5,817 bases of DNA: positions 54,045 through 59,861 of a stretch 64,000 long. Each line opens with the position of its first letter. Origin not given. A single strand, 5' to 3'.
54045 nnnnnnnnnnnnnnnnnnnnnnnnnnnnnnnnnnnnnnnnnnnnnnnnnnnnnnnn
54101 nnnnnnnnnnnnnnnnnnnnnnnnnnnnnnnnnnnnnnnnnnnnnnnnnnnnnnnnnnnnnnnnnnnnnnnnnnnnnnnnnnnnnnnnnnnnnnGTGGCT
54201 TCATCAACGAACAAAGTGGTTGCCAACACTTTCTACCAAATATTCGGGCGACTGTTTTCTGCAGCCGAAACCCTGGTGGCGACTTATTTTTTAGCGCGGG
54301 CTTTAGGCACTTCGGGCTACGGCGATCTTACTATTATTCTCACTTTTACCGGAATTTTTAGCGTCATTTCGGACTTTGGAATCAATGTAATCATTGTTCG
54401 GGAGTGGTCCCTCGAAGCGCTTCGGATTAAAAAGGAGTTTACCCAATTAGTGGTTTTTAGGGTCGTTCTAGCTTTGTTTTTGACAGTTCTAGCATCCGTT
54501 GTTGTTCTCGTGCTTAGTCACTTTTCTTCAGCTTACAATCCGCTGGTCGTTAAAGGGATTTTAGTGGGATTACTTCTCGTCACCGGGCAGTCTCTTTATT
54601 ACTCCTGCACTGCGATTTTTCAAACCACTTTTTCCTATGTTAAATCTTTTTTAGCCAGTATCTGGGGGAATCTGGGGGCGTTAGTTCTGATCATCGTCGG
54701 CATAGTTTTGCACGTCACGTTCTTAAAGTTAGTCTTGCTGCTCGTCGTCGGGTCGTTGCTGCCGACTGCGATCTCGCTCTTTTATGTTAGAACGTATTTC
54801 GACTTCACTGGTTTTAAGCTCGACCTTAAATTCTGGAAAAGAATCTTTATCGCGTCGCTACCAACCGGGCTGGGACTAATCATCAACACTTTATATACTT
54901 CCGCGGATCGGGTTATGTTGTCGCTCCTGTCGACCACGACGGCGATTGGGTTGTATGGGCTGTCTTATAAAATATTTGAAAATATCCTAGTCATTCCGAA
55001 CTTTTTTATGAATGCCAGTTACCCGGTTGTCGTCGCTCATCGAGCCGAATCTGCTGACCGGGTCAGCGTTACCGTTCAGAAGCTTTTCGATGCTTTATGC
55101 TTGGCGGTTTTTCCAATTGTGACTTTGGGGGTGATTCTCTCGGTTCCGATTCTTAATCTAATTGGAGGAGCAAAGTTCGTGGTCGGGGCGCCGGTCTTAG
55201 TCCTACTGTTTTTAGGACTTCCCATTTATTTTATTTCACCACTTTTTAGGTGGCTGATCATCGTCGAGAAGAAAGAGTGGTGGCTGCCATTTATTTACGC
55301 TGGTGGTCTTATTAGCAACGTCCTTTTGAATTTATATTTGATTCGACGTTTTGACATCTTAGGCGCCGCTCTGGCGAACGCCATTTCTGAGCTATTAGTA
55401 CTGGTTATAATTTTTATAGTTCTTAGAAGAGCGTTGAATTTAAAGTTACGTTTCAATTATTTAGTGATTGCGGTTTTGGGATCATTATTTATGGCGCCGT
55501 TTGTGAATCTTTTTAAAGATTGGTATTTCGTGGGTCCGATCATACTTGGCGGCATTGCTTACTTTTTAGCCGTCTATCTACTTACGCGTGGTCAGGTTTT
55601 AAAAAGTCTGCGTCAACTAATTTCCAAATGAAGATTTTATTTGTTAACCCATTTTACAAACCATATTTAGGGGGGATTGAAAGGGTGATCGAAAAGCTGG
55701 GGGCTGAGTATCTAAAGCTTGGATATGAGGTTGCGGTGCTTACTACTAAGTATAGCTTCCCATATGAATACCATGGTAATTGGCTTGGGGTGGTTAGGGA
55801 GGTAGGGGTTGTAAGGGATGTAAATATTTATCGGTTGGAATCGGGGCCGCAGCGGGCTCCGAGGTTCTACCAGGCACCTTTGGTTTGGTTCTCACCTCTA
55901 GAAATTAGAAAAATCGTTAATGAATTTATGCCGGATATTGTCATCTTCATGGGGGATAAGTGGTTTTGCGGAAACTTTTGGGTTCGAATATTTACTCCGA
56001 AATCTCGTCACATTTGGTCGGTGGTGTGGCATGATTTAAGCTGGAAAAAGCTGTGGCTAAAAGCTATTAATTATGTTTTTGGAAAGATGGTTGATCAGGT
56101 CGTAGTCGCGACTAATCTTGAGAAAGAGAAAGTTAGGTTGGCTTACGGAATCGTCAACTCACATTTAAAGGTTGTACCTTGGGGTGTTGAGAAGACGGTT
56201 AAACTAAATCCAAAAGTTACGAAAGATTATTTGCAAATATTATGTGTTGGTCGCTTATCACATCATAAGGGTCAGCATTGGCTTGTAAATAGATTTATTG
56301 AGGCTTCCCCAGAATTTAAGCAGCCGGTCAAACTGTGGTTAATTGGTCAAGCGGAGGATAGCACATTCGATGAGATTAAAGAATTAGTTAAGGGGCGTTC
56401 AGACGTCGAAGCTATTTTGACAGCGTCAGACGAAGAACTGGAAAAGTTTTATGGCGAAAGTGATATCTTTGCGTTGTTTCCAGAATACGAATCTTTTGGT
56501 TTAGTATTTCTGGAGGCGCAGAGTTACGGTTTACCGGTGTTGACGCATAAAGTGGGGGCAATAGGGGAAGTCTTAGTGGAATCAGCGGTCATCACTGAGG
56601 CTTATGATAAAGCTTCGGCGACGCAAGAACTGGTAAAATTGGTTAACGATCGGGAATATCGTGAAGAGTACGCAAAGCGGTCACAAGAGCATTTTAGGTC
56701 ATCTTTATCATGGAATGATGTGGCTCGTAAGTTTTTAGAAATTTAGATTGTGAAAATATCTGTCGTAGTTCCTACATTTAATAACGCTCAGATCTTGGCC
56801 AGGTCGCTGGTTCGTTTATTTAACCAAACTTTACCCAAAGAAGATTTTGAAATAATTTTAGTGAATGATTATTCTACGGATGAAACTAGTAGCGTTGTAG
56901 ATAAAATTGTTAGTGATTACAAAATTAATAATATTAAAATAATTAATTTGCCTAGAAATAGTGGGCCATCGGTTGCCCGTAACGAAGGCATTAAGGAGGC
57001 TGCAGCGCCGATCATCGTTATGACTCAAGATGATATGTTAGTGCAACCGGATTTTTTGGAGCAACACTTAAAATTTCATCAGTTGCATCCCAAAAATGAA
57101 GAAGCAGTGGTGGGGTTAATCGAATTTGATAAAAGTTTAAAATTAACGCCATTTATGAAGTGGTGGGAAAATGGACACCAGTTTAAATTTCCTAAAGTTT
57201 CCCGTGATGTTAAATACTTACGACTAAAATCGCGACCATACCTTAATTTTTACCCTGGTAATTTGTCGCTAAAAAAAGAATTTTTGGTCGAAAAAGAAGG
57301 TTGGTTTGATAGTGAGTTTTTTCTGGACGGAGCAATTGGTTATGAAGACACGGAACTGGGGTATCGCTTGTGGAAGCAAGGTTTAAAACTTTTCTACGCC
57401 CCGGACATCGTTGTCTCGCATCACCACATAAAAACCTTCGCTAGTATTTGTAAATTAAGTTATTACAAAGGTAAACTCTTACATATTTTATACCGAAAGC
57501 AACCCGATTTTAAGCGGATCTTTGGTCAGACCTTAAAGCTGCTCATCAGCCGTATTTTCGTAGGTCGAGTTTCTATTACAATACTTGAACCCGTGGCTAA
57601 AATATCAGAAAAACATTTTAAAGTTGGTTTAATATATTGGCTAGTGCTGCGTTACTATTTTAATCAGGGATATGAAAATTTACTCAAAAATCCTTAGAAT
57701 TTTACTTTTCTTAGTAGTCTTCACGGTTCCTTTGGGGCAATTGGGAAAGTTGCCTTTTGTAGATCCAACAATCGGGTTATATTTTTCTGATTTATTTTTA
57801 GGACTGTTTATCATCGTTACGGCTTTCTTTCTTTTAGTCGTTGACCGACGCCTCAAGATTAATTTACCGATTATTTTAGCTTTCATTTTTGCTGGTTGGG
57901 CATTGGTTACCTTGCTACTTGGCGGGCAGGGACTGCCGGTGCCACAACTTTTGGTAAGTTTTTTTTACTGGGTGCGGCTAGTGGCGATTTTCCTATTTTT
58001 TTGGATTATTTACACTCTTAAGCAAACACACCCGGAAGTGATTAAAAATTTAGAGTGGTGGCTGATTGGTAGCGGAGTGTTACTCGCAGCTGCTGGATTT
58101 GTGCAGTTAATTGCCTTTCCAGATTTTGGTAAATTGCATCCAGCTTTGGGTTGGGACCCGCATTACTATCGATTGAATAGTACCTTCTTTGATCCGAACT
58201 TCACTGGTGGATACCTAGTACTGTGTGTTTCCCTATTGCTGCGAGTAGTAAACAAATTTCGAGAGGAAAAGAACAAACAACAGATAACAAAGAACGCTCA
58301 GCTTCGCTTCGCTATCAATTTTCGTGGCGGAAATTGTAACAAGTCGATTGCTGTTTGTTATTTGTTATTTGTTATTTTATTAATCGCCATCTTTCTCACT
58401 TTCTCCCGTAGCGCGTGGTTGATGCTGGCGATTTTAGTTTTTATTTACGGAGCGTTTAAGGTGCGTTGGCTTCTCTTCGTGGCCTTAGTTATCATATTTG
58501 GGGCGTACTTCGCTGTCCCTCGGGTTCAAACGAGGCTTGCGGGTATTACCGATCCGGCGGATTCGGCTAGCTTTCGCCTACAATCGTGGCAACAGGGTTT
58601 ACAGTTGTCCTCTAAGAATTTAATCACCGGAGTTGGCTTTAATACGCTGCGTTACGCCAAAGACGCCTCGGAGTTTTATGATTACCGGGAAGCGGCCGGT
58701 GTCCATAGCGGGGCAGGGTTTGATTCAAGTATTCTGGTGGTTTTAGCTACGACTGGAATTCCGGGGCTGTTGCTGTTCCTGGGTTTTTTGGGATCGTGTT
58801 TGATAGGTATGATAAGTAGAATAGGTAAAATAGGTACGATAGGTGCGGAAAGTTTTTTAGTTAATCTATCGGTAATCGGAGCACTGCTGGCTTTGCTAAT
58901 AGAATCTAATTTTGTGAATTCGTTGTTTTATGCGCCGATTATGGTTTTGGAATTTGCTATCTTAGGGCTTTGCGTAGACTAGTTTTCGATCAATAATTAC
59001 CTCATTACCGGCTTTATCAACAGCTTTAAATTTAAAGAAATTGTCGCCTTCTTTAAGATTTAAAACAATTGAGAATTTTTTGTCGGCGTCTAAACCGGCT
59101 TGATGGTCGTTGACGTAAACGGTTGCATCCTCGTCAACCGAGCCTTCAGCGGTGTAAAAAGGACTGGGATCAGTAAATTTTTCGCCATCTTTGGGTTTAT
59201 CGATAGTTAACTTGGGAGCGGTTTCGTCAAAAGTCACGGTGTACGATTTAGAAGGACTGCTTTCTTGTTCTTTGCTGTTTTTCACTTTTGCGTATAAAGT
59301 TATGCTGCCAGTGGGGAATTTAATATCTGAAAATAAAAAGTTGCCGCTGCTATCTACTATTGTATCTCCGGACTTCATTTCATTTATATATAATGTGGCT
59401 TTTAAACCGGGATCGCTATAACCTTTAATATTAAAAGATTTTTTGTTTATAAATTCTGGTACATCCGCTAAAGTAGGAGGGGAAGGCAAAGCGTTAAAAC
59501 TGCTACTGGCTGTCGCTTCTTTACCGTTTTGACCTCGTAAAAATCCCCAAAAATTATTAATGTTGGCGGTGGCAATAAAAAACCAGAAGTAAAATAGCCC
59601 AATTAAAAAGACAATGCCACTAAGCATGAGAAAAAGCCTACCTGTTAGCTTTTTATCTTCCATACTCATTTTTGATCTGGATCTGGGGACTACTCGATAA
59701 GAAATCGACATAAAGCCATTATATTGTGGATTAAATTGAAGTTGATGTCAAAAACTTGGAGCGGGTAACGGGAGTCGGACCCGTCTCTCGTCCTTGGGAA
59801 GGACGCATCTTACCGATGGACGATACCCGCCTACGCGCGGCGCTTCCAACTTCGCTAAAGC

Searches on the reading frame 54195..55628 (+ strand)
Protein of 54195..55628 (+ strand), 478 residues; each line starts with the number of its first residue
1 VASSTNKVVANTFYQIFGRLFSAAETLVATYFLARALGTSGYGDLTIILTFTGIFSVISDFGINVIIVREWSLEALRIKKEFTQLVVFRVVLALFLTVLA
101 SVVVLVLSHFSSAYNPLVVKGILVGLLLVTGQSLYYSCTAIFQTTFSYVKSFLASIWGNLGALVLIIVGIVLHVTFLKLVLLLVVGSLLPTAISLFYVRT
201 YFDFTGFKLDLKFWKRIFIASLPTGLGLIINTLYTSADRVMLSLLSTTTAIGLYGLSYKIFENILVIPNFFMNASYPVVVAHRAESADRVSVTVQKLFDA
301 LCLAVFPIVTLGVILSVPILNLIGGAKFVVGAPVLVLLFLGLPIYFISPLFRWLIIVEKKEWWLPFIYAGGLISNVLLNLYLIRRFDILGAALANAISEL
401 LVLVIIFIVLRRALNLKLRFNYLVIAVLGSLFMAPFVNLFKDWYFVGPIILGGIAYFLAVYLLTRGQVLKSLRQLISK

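Call 11: search_protein_families(library=pfam, proteins=[window:54195-55628:+], max_evalue=0.01)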
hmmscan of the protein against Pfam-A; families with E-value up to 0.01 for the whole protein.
window:54195-55628:+ (478 aa): 2 families
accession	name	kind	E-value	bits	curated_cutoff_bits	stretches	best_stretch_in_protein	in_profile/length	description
PF01943.22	Polysacc_synt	-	1.5e-22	80.8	28.2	1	8-279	1-270/274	Polysaccharide biosynthesis protein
PF13440.11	Polysacc_synt_3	-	1.1e-14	54.9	23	1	33-329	2-289/293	Polysaccharide biosynthesis protein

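Call 101: search_protein_families(library=ncbifam, proteins=[window:54195-55628:+], max_evalue=0.00001)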
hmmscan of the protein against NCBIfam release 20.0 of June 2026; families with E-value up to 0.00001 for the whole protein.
window:54195-55628:+ (478 aa): 1 family
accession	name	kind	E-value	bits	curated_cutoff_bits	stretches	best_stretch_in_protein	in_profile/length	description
NF041871.1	Wzx_EPS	equivalog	6.6e-10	38.3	800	1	27-411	21-403/492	exopolysaccharide biosynthesis flippase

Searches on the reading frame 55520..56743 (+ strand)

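Call 11: search_protein_families(library=pfam, proteins=[window:55520-56743:+], max_evalue=0.01)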
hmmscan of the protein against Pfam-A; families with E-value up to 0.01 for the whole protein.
window:55520-56743:+ (408 aa): 6 families
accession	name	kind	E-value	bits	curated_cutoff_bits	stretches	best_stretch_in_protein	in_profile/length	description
PF00534.26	Glycos_transf_1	-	1.9e-23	83.3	26.4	1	235-390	13-171/172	Glycosyl transferases group 1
PF13692.12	Glyco_trans_1_4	-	5.6e-19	69.2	27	1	239-377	3-142/142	Glycosyl transferases group 1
PF13439.12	Glyco_transf_4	-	2.8e-12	47.4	28.5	1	51-224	2-167/170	Glycosyltransferase Family 4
PF20706.3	GT4-conflict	-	6.8e-09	35.6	26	1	229-404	190-384/385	Family 4 Glycosyltransferase in conflict systems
PF13579.12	Glyco_trans_4_4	-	7.1e-09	36.6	29.7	1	51-222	1-158/158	Glycosyl transferase 4-like domain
PF13524.12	Glyco_trans_1_2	-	0.0012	19.3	25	1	306-406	39-143/144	Glycosyl transferase-like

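Call 101: search_protein_families(library=ncbifam, proteins=[window:55520-56743:+], max_evalue=0.00001)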
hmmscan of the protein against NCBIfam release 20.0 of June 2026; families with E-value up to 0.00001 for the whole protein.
window:55520-56743:+ (408 aa): 21 families
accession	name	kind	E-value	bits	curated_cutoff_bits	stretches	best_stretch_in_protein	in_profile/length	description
NF041010.1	glycosy_Agl16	equivalog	5.7e-16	58.3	575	1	180-407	123-346/352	glycosylation protein Agl16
TIGR02149.1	glgA_Coryne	subfamily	1.6e-14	53.8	302.4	1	192-408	157-386/391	glycogen synthase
TIGR03449.1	mycothiol_MshA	equivalog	9.1e-13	47.9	462.5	1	192-406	166-397/406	D-inositol-3-phosphate glycosyltransferase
TIGR03999.1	thiol_BshA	equivalog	2.6e-12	46.3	273.7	1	267-405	227-366/375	N-acetyl-alpha-D-glucosaminyl L-malate synthase BshA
TIGR02095.1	glgA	subfamily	5.9e-12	45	328.45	1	232-407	289-472/477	glycogen/starch synthase, ADP-glucose type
TIGR03088.1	stp2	hypoth_equivalog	2.9e-11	43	409.05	1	203-407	160-368/374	TIGR03088 family PEP-CTERM/XrtA system glycosyltransferase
TIGR04157.1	glyco_rSAM_CFB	subfamily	2.3e-10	40.1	400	1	189-406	168-403/406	TIGR04157 family glycosyltransferase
NF007396.0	PRK09922.1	equivalog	3.4e-10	39.3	385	1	128-391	77-334/361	lipopolysaccharide 1,6-galactosyltransferase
TIGR02918.1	TIGR02918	equivalog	7e-10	38.2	574.6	1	178-345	256-424/500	accessory Sec system glycosyltransferase GtfA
NF041876.1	EPS_EpsE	equivalog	1e-09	38.1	400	1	195-398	167-382/389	exopolysaccharide biosynthesis GT4 family glycosyltransferase EpsE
NF038255.1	exopoly_VpsD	equivalog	5.6e-09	35.3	300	1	117-405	81-372/381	VpsD family glycosyltransferase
NF050063.1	ProtGlycPglJ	equivalog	6.7e-09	35.4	500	1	198-393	163-348/363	N-acetylgalactosamine-N,N'-diacetylbacillosaminyl-diphospho-undecaprenol 4-alpha-N-acetylgalactosaminyltransferase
TIGR04047.1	MSMEG_0565_glyc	hypoth_equivalog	1.3e-08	34.4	259.85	1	301-407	264-369/373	MSMEG_0565 family glycosyltransferase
NF038295.1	EPS_HpsP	equivalog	1.8e-08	33.8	550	1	200-407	163-382/388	hormogonium polysaccharide biosynthesis glycosyltransferase HpsP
NF012028.0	PRK15484.1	subfamily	2.4e-08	33.5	618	1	228-407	184-373/380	lipopolysaccharide N-acetylglucosaminyltransferase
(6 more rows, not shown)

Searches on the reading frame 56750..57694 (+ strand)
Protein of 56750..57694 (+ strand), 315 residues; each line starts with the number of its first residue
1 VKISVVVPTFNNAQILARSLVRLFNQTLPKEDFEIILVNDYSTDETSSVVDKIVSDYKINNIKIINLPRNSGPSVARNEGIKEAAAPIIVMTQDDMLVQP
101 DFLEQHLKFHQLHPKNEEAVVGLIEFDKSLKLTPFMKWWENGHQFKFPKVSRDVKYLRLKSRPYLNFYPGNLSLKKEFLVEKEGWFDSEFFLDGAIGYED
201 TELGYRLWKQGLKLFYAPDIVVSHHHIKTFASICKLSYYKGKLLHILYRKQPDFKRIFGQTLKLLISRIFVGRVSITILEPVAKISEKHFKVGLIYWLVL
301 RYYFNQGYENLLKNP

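Call 11: search_protein_families(library=pfam, proteins=[window:56750-57694:+], max_evalue=0.01)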
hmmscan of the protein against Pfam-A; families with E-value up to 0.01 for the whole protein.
window:56750-57694:+ (315 aa): 4 families
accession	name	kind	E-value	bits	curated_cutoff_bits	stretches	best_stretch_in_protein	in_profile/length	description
PF00535.33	Glycos_transf_2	-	1.6e-27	97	23.3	1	4-116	1-109/168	Glycosyl transferase family 2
PF13641.12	Glyco_tranf_2_3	-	2.4e-20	74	27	1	3-233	3-220/230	Glycosyltransferase like family 2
PF10111.15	Glyco_tranf_2_2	-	5.9e-08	33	27.3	1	24-113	20-109/276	Glycosyltransferase like family 2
PF13632.12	Glyco_trans_2_3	-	0.0027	18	27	1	97-299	10-188/198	Glycosyl transferase family group 2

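Call 101: search_protein_families(library=ncbifam, proteins=[window:56750-57694:+], max_evalue=0.00001)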
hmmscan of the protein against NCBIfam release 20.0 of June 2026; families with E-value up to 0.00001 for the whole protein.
window:56750-57694:+ (315 aa): 18 families
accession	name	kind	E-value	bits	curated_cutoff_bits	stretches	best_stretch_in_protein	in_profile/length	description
NF041875.1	EPS_EpsD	equivalog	2.5e-47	161.8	370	1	3-273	1-254/325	exopolysaccharide biosynthesis glycosyltransferase EpsD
TIGR03965.1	mycofact_glyco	equivalog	7.2e-20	71.3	280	1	2-107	75-176/467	mycofactocin biosynthesis glycosyltransferase MftF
NF038302.1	EPS_HpsE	equivalog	1.4e-17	63.6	300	1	1-116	1-117/307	hormogonium polysaccharide biosynthesis glycosyltransferase HpsE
NF038299.1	EPS_HpsN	equivalog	5.1e-16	58.5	425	1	2-225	2-221/317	hormogonium polysaccharide biosynthesis glycosyltransferase HpsN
NF007482.0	PRK10073.1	equivalog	2.6e-14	53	423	1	2-108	7-108/334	glycosyltransferase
NF047683.1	TeichurnBiosyTuaG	equivalog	7.9e-14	51.9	400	1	2-112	7-113/252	teichuronic acid biosynthesis protein TuaG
TIGR03937.1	PgaC_IcaA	equivalog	5.1e-13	48.8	422.3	1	2-108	46-148/407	poly-beta-1,6-N-acetyl-D-glucosamine synthase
NF041394.1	GtaseAglG_Halo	equivalog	5e-12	45.7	440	1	1-281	1-275/304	glucosyl-dolichyl phosphate glucuronosyltransferase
NF050050.1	ProtGlycPglI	equivalog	2e-10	40.6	500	1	2-99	3-98/306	GalNAc(5)-diNAcBac-PP-undecaprenol beta-1,3-glucosyltransferase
TIGR01556.1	rhamnosyltran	subfamily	2.2e-10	40.2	200.55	1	26-225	15-201/281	rhamnosyltransferase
NF047588.1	GlcsyltransPgfSStrep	equivalog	4e-10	39.4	500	1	1-108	1-108/308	glycosyltransferase PgfS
NF053739.1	GlytfEpsEBac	equivalog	1.4e-09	37.4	450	1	2-129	2-126/265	glycosyltransferase EpsE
TIGR04283.1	glyco_like_mftF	equivalog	1.3e-08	34.7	182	1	3-141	1-126/221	TIGR04283 family arsenosugar biosynthesis glycosyltransferase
TIGR03469.1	HpnB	hypoth_equivalog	2.3e-08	33.5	379.25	1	2-105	45-155/386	hopene-associated glycosyltransferase HpnB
TIGR03111.1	glyc2_xrt_Gpos1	hypoth_equivalog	1.7e-07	30.4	363.95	1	2-110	50-156/439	TIGR03111 family XrtG-associated glycosyltransferase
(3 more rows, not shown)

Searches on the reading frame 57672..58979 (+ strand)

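Call 11: search_protein_families(library=pfam, proteins=[window:57672-58979:+], max_evalue=0.01)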
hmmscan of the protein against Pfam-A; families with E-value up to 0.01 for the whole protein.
window:57672-58979:+ (436 aa): 1 family
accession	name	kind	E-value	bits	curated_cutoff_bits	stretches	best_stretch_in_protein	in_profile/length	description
PF04932.20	Wzy_C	-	5e-19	69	31.7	1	231-370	1-149/149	O-Antigen ligase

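Call 101: search_protein_families(library=ncbifam, proteins=[window:57672-58979:+], max_evalue=0.00001)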
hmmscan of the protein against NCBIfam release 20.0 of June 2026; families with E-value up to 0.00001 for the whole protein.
window:57672-58979:+ (436 aa): 0 families

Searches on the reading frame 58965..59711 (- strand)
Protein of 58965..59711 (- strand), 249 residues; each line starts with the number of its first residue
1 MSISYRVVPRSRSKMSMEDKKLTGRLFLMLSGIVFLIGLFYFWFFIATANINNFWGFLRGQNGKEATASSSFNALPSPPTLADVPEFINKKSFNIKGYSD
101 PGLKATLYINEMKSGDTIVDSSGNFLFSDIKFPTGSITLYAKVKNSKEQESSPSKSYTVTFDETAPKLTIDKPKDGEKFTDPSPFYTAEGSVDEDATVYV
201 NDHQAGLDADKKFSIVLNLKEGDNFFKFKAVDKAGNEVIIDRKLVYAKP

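Call 11: search_protein_families(library=pfam, proteins=[window:58965-59711:-], max_evalue=0.01)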
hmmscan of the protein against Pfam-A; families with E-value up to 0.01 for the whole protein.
window:58965-59711:- (249 aa): 3 families
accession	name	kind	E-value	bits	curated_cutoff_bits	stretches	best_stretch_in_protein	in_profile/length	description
PF09136.16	Glucodextran_B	-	8.8e-12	45.2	27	1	166-241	1-76/83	Glucodextranase, domain B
PF22820.2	TcaA_3rd_4th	-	7.9e-06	26.2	27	0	103-158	12-63/73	TcaA protein 3rd/4th domain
PF19077.6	Big_13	-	0.0023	18.9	27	0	205-237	56-90/102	Bacterial Ig-like domain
